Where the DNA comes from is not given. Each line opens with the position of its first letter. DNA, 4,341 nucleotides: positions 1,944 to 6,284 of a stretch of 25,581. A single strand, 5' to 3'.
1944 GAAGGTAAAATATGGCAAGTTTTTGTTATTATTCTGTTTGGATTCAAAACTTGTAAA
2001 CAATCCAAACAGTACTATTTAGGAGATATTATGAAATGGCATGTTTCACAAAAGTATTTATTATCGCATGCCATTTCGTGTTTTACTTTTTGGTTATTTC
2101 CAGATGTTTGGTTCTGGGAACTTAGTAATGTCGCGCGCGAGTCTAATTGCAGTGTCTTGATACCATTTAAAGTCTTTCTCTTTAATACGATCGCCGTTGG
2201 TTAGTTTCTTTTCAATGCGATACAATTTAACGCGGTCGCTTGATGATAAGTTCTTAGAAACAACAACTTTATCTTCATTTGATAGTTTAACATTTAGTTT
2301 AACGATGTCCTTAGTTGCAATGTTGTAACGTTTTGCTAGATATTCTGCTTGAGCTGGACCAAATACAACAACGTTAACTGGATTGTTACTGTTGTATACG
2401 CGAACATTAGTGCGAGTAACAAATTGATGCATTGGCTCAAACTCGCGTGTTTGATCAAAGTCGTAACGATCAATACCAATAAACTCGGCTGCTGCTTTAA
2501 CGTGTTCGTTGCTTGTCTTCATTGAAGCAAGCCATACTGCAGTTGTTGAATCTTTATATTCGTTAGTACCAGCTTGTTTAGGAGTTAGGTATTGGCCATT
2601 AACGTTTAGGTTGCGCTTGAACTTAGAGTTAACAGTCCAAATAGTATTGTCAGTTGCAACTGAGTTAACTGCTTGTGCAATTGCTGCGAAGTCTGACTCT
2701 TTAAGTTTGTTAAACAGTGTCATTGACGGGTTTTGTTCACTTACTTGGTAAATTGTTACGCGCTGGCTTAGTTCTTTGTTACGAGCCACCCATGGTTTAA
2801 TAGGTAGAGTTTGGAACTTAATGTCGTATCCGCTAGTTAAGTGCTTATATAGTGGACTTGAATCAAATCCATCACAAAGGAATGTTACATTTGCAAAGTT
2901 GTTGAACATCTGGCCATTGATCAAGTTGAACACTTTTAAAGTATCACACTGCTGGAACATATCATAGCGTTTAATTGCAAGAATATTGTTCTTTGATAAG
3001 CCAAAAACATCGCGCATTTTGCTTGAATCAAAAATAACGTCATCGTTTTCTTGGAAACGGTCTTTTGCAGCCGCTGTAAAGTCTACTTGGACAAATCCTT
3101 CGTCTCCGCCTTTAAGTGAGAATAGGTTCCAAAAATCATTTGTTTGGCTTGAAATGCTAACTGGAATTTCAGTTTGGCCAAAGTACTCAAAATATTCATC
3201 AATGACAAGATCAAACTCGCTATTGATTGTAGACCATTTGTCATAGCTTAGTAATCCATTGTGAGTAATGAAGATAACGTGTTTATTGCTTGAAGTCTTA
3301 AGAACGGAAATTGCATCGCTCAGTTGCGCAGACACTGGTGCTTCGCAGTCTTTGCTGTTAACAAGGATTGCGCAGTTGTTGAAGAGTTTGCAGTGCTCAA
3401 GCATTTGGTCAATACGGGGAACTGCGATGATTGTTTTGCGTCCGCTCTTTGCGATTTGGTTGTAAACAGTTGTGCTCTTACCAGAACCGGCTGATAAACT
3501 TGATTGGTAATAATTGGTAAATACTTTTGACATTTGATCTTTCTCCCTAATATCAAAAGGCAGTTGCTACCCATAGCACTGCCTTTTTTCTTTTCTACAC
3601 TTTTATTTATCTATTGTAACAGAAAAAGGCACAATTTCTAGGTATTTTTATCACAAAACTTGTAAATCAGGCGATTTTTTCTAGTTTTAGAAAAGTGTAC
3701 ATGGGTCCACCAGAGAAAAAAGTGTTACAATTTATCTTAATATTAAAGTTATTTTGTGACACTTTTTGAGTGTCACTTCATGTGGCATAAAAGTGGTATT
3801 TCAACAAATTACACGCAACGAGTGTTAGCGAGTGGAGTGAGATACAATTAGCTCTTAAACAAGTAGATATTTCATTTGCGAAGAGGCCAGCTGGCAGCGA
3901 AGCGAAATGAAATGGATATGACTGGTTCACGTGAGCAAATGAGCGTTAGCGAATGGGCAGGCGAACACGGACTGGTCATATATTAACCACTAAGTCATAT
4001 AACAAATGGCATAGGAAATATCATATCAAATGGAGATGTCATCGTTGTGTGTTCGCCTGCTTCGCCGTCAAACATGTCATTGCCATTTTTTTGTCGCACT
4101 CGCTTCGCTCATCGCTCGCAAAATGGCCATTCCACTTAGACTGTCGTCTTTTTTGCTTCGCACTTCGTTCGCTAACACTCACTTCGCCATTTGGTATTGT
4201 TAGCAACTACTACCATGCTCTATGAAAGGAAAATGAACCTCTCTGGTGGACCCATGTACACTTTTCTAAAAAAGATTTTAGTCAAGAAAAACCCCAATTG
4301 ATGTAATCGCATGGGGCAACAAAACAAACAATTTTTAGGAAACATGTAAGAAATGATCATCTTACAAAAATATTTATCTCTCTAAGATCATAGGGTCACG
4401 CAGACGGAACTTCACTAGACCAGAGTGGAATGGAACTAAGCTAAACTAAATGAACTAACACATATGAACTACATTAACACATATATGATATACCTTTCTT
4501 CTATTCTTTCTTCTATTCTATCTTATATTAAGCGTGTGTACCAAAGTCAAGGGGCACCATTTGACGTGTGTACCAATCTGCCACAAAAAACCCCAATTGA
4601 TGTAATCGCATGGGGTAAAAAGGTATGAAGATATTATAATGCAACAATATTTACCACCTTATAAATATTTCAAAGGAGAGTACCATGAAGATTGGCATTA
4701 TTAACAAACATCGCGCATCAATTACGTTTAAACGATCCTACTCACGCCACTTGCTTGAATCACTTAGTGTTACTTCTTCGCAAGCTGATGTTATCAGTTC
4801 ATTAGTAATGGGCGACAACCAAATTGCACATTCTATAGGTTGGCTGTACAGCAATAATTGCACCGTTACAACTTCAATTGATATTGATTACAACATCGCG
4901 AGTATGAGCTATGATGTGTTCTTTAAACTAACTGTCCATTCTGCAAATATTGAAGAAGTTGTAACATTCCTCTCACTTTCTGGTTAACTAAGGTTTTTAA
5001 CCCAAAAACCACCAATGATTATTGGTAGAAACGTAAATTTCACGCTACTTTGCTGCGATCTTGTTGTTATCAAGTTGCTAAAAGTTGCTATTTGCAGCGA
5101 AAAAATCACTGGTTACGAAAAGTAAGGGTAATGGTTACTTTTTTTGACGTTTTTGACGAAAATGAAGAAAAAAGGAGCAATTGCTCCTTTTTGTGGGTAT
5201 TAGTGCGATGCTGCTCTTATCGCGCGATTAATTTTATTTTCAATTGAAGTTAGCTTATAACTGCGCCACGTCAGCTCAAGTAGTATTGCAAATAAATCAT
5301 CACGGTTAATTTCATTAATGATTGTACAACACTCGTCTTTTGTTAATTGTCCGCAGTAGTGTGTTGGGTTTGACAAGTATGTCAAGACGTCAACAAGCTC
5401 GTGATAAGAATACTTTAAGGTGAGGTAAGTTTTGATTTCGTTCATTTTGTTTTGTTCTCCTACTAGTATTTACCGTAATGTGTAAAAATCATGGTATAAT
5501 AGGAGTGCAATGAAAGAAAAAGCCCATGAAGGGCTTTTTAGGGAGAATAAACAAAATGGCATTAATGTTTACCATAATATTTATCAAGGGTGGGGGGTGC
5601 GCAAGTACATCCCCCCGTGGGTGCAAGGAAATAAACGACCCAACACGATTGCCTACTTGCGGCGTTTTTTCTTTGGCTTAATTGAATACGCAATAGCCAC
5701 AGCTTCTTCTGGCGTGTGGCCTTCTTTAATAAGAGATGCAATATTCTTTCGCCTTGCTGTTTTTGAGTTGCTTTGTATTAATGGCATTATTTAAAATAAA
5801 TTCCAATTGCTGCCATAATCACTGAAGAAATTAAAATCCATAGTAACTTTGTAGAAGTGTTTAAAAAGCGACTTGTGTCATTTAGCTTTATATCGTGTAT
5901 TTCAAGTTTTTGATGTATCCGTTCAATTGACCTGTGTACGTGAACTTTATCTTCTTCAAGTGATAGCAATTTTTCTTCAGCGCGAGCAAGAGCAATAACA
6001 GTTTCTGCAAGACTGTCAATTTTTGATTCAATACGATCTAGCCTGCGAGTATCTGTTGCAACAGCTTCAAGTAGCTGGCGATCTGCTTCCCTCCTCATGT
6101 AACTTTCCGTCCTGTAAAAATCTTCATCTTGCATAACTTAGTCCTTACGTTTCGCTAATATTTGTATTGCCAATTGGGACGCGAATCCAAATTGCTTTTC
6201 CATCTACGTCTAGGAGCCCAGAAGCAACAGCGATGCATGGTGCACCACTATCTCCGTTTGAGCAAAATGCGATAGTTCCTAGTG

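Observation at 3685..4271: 587-bp ORF-free foldback element closed by a perfect 32-bp inverted repeat with nested internal helices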

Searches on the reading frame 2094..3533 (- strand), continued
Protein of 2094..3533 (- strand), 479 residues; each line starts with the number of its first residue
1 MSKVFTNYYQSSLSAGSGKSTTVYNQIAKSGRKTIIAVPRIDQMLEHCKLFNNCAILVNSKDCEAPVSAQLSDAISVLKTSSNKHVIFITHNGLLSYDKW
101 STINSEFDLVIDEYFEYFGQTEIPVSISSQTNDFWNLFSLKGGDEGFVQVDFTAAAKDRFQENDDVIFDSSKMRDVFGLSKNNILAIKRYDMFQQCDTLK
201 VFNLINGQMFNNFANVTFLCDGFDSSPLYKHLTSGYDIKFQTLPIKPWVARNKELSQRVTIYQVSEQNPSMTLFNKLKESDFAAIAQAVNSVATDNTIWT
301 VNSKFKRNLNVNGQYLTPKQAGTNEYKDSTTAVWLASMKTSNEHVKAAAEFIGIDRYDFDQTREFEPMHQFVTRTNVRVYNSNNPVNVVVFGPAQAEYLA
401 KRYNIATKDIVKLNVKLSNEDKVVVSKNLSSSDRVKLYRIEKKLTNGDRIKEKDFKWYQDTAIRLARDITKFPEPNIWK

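Call 78: find_related_loci(query=A2, collection=genome_contigs, flank=5000)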
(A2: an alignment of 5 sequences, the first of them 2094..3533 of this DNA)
Query A2 (479 aa) in genome_contigs; peptide patterns used: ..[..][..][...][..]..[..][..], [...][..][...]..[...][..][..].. (x = any residue, [..] = any of these).
82 stretches matched a pattern; 10 encode a relative of the query (tblastn E <= 1e-3); 10 distinct loci.
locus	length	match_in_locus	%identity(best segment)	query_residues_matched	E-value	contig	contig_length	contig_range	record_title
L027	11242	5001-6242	29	9-401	2e-32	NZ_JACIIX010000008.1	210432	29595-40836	Novispirillum itersonii strain DSM 11590 Ga0373309_08, whole genome shotgun sequence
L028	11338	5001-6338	27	1-428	8e-30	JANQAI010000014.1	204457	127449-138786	MAG: Magnetospirillum sp. isolate 46_gen_w_cov.1 c358, whole genome shotgun sequence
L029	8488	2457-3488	24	61-404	2e-21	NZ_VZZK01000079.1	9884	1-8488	Methylobacterium soli strain YIM 48816 Scaffold79, whole genome shotgun sequence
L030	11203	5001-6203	23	16-404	2e-21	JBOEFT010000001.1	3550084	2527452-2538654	Methylobacterium phyllosphaerae strain P14 contig01, whole genome shotgun sequence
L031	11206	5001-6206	22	15-404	1e-20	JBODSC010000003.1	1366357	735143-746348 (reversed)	Methylobacterium sp. P31 contig03, whole genome shotgun sequence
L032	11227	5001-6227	25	15-410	4e-20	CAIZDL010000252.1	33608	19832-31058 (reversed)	MAG: uncultured Rhodospirillales bacterium isolate Umea3_bin-0647 genome assembly, contig: bin-0647:252/291, whole genom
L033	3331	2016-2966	23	86-402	1e-16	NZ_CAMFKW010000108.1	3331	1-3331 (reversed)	MAG: uncultured Bosea sp. isolate SRR12456161_bin.5_metaWRAP_v1.3_MAG ERZ12289963.4230, whole genome shotgun sequence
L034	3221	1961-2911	23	86-402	1e-16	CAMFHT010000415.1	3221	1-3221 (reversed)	MAG: uncultured Rhizobium sp. isolate SRR9109402_bin.13_metaWRAP_v1.3_MAG genome assembly, contig: ERZ12289980.10097, wh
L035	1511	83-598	29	295-453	5e-15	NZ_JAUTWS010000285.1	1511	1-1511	Paracraurococcus lichenis strain LOR1-02 285, whole genome shotgun sequence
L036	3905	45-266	30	363-449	6e-6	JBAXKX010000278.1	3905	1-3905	MAG: Rhodospirillaceae bacterium isolate ELA412 MAG412_278, whole genome shotgun sequence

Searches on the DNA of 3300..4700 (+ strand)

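Call 4: search_dna_similar(query=window:3300-4700:+, collection=phages, mode=near, max_rows=30)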
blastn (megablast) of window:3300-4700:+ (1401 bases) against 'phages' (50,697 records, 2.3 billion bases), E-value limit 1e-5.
No match.

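Call 7: search_rna_families(source=window, start=3500, end=4700, threshold=evalue, max_evalue=10)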
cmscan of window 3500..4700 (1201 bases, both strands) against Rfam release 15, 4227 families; matches with E-value up to 10: 7.
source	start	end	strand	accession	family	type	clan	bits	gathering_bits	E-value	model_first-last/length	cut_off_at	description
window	3557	3611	-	RF02844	RefA9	Gene; antisense;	-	20.1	49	3.1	1-64/64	no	Enterococcus sRNA A9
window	4620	4661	+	RF01615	ceN111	Gene; snRNA; snoRNA; CD-box;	-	16.9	43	8.4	1-70/70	no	Nematode snoRNA ceN111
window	3600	3683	-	RF01078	PK-PYVV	Cis-reg;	-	16.7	65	5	1-58/58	no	3'-terminal pseudoknot in PYVV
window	3500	3596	+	RF00558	L20_leader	Cis-reg; leader;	-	16.3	58.7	3.7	31-127/127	5'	Ribosomal protein L20 leader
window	4540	4617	+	RF02236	asX2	Gene; sRNA;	-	15.6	70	4.1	1-87/87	no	Xanthomonas sRNA asX2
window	4278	4370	-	RF01488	rli49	Gene; sRNA;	-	15.4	40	7.2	1-163/163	no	Listeria sRNA rli49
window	3522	3599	+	RF00519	suhB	Gene; sRNA;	CL00108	14.6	41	5.5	1-77/77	no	Makes More Granules Regulator RNA (mmgR)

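Call 8: search_dna_similar(query=window:3550-4700:+, collection=phages, mode=distant, max_rows=30)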
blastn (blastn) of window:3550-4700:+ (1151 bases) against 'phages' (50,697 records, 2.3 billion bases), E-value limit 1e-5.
No match.

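Call 77: search_dna_similar(query=window:3600-4700:+, collection=plasmids, mode=distant, max_rows=10)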
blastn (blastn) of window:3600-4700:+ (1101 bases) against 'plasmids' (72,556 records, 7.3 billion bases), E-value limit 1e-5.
No match.

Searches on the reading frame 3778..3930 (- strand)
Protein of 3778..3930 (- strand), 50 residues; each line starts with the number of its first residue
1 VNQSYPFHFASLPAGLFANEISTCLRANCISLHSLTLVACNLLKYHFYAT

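Call 75: search_protein_families(library=pfam, proteins=[window:3778-3930:-], max_evalue=1)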
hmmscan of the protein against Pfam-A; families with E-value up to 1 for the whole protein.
window:3778-3930:- (50 aa): 0 families

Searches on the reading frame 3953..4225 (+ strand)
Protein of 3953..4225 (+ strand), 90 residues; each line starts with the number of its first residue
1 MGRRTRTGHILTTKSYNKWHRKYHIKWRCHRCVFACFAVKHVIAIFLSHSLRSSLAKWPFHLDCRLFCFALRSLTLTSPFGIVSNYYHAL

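Call 48: find_encoding_contigs(protein=window:3953-4225:+, flank=3000, max_places=10)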
Protein window:3953-4225:+ (90 aa): no gene with exactly this product is on record in the collection.

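Call 75: search_protein_families(library=pfam, proteins=[window:3953-4225:+], max_evalue=1)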
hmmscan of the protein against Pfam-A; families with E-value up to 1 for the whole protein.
window:3953-4225:+ (90 aa): 0 families

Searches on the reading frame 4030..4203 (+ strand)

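Call 75: search_protein_families(library=pfam, proteins=[window:4030-4203:+], max_evalue=1)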
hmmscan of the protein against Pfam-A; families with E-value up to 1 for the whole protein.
window:4030-4203:+ (57 aa): 1 family
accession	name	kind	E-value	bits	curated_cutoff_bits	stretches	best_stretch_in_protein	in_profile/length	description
PF01841.26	Transglut_core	-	0.13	13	23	1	9-46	45-82/108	Transglutaminase-like superfamily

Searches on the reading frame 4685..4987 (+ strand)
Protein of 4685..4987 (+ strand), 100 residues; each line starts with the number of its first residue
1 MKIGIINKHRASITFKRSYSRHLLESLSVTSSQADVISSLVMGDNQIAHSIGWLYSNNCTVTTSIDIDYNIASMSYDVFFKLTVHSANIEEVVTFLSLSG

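Call 13: search_protein_families(library=phrogs, proteins=[window:4685-4987:+], max_evalue=0.01)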
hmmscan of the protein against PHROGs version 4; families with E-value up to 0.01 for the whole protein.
window:4685-4987:+ (100 aa): 0 families

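Call 14: search_protein_families(library=pfam, proteins=[window:4685-4987:+], max_evalue=0.01)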
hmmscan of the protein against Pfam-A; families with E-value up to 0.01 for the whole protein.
window:4685-4987:+ (100 aa): 0 families

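Call 29: search_protein_families(library=ncbifam, proteins=[window:4685-4987:+], max_evalue=0.1)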
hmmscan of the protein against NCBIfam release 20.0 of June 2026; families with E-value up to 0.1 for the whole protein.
window:4685-4987:+ (100 aa): 0 families

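Call 47: find_encoding_contigs(protein=window:4685-4987:+, flank=4000, max_places=10)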
Protein window:4685-4987:+ (100 aa): 6 contigs read that carry it; 3 places shown.
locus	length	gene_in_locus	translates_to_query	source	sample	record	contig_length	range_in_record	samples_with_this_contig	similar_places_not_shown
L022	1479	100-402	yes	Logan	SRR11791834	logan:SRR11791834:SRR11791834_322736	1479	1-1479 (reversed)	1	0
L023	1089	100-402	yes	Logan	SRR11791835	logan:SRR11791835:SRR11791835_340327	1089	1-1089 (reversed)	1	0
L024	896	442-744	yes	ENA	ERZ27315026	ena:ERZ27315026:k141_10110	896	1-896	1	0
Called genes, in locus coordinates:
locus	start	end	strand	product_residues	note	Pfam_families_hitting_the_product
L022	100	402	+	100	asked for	-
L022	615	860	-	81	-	-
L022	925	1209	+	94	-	-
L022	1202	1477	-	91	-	?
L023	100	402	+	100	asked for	-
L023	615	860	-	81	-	-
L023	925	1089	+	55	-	?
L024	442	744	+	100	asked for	-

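Call 81: find_homologous_proteins(query=window:4685-4987:+, max_evalue=0.01)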
Query window:4685-4987:+ (100 aa): 1 proteins with E <= 0.01 among 2 candidates.
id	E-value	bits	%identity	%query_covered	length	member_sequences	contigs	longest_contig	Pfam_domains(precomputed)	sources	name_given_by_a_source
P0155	1.6e-56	206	100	100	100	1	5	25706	-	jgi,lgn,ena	jgi:hypothetical protein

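Call 87: predict_structure(protein=window:4685-4987:+)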
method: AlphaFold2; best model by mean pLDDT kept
length: 100 residues; sequences in the alignment: 1
mean_pLDDT: 77.7   pTM: 0.65
mean pLDDT of the five models: 77.7, 77.6, 76.4, 75.1, 39.5
residues with pLDDT >= 90: 5; 70-90: 72; 50-70: 22; < 50: 1
segments of 3 or more residues with pLDDT < 50: none
pLDDT, mean of each block of 10 residues (from residue 1): 87 84 63 58 71 84 83 84 88 75
secondary structure, 60 per line:
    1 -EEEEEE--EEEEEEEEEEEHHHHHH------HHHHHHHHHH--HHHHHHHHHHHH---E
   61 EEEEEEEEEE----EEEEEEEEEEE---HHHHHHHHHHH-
elements in order: E2-7 E10-20 H21-26 H33-42 H45-56 E60-70 E75-85 H89-99

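Call 89: fold_search(model_id=the predicted structure, library=pdb)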
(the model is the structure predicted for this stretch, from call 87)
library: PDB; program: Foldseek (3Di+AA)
matches with E <= 10: 535; with E <= 0.001: 0
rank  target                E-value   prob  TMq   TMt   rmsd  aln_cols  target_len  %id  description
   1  9e7l_A                1.3e-01  0.30  0.28  0.05   9.0        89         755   11  Yeast V-ATPase Vo proton channel bound to nanobody 2WVA7 (released 2025-02-05)
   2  8eau_a                1.5e-01  0.28  0.26  0.05   8.8        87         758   11  Yeast VO in complex with Vma21p (released 2022-11-02)
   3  1dtj_A                1.7e-01  0.41  0.29  0.36   8.1        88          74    7  CRYSTAL STRUCTURE OF NOVA-2 KH3 K-HOMOLOGY RNA-BINDING DOMAIN (released 2000-02-18)
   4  3l7p_B                1.7e-01  0.14  0.20  0.22   9.3        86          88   15  Crystal structure of SMU.1657c, Putative nitrogen regulatory protein PII from streptococcus mutans (released 2010-12-29)
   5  6juy_D                1.9e-01  0.41  0.34  0.07   6.7        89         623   11  Crystal Structure of ArgZ, apo structure, an Arginine Dihydrolase from the Ornithine-Ammonia Cycle in Cyanobacteria (released 2020-01-15)
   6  6juy_B                2.0e-01  0.69  0.38  0.08   4.9        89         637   11  Crystal Structure of ArgZ, apo structure, an Arginine Dihydrolase from the Ornithine-Ammonia Cycle in Cyanobacteria (released 2020-01-15)
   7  6nuk_A                2.6e-01  0.54  0.39  0.39   6.1        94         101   10  De novo designed protein Ferredog-Diesel (released 2019-06-12)
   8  4fpr_A                2.8e-01  0.23  0.33  0.27   6.9        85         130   15  Structure of a fungal protein (released 2013-12-11)
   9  3l7p_E                2.8e-01  0.15  0.26  0.28   8.1        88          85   14  Crystal structure of SMU.1657c, Putative nitrogen regulatory protein PII from streptococcus mutans (released 2010-12-29)
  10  3lou_A                2.9e-01  0.75  0.42  0.18   4.5        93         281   12  Crystal structure of Formyltetrahydrofolate deformylase (YP_105254.1) from BURKHOLDERIA MALLEI ATCC 23344 at 1.90 A re (released 2010-02-23)
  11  2uuv_A                2.9e-01  0.72  0.44  0.11   5.4        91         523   10  alkyldihydroxyacetonephosphate synthase in P1 (released 2007-06-26)
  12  4rx6_D                2.9e-01  0.11  0.24  0.22   8.7        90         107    8  Structure of B. subtilis GlnK-ATP complex to 2.6 Angstrom (released 2015-12-30)
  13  3l7p_C                3.1e-01  0.12  0.23  0.25   8.5        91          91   14  Crystal structure of SMU.1657c, Putative nitrogen regulatory protein PII from streptococcus mutans (released 2010-12-29)
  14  2uuv_D                3.6e-01  0.60  0.43  0.10   7.6        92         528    9  alkyldihydroxyacetonephosphate synthase in P1 (released 2007-06-26)
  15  5eox_A                3.6e-01  0.41  0.36  0.13   5.1        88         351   14  Pseudomonas aeruginosa PilM bound to ADP (released 2016-04-27)
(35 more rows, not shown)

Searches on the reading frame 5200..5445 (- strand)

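Call 13: search_protein_families(library=phrogs, proteins=[window:5200-5445:-], max_evalue=0.01)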
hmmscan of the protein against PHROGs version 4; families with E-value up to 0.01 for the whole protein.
window:5200-5445:- (81 aa): 0 families

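Call 14: search_protein_families(library=pfam, proteins=[window:5200-5445:-], max_evalue=0.01)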
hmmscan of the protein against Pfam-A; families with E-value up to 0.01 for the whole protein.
window:5200-5445:- (81 aa): 0 families

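Call 29: search_protein_families(library=ncbifam, proteins=[window:5200-5445:-], max_evalue=0.1)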
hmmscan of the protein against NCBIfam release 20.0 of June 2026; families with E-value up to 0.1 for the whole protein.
window:5200-5445:- (81 aa): 1 family
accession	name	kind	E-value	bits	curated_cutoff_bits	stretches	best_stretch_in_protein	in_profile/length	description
TIGR00400.1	mgtE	equivalog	0.086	11.6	232.75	1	8-59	49-103/450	magnesium transporter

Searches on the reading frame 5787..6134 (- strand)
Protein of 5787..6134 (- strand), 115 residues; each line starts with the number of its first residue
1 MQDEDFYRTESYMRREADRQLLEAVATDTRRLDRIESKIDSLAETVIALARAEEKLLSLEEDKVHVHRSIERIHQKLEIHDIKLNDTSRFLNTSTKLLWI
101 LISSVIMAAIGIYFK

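Call 13: search_protein_families(library=phrogs, proteins=[window:5787-6134:-], max_evalue=0.01)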
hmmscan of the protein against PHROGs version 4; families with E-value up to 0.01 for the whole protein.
window:5787-6134:- (115 aa): 0 families

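Call 14: search_protein_families(library=pfam, proteins=[window:5787-6134:-], max_evalue=0.01)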
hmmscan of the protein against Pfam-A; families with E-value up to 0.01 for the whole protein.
window:5787-6134:- (115 aa): 0 families

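Call 29: search_protein_families(library=ncbifam, proteins=[window:5787-6134:-], max_evalue=0.1)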
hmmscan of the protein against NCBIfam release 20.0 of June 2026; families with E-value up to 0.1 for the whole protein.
window:5787-6134:- (115 aa): 1 family
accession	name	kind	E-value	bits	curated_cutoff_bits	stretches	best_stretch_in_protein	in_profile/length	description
NF041752.4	sbcc_Bac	equivalog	0.013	13.4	1420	1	33-91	727-785/1130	exonuclease subunit SbcC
